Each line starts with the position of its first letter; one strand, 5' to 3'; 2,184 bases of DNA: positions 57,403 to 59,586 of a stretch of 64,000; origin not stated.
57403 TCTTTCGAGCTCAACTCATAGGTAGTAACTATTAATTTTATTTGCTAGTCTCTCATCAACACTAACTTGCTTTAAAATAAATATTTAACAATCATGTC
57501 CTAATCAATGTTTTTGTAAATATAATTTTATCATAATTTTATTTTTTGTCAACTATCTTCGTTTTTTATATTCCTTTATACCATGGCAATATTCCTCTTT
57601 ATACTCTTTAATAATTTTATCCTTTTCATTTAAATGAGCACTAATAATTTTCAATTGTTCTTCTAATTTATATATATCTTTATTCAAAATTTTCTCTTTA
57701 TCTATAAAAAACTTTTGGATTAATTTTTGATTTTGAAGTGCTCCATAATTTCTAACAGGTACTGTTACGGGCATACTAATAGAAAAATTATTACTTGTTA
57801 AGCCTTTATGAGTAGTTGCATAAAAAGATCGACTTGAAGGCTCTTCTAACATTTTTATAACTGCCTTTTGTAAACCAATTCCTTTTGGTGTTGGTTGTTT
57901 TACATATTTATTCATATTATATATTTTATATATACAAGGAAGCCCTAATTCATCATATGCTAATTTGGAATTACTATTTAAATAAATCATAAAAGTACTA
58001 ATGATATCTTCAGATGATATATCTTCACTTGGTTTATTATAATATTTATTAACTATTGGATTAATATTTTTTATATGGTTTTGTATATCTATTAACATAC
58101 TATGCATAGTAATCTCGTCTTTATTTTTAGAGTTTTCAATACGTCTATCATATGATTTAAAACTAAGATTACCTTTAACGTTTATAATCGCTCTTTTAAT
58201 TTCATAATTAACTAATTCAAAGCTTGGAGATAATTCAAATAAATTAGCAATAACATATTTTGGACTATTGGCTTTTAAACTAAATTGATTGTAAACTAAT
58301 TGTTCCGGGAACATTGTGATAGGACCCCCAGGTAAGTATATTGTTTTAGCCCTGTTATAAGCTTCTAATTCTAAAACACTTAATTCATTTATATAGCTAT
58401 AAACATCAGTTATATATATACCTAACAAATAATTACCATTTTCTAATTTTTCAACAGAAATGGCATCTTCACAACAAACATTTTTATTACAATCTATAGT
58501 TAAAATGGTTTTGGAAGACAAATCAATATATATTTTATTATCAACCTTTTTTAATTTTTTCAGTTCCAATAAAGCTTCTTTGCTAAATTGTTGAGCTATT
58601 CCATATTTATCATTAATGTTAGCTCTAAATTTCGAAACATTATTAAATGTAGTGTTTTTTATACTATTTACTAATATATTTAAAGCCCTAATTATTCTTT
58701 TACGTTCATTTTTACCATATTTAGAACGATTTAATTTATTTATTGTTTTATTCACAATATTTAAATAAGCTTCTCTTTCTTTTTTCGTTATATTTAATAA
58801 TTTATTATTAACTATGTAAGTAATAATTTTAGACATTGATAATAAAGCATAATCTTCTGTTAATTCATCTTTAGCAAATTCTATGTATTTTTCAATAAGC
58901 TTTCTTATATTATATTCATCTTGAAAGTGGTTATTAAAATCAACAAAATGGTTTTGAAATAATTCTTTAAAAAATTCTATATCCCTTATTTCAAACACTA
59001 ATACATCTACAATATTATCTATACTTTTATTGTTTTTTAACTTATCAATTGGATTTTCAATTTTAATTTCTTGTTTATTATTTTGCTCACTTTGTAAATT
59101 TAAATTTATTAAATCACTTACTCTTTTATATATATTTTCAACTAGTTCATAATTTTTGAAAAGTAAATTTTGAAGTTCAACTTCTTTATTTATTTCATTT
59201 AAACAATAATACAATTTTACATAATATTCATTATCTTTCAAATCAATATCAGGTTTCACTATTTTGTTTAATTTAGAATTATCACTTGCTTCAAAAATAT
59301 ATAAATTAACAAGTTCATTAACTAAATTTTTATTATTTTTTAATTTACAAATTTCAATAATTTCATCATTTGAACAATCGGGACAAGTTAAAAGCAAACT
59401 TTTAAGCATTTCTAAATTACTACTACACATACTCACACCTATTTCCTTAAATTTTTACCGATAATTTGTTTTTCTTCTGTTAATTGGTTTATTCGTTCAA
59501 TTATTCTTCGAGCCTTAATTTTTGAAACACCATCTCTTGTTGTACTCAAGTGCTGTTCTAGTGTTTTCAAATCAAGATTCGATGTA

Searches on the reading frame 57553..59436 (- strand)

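Call 47: search_protein_families(library=pfam, proteins=[window:57553-59436:-], max_evalue=0.001)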
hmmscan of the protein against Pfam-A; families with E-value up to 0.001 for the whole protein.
window:57553-59436:- (627 aa): 1 family
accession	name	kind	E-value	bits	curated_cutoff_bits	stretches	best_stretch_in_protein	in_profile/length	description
PF00773.25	RNB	-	2.6e-34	119.4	29.3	1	304-575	2-322/326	RNB domain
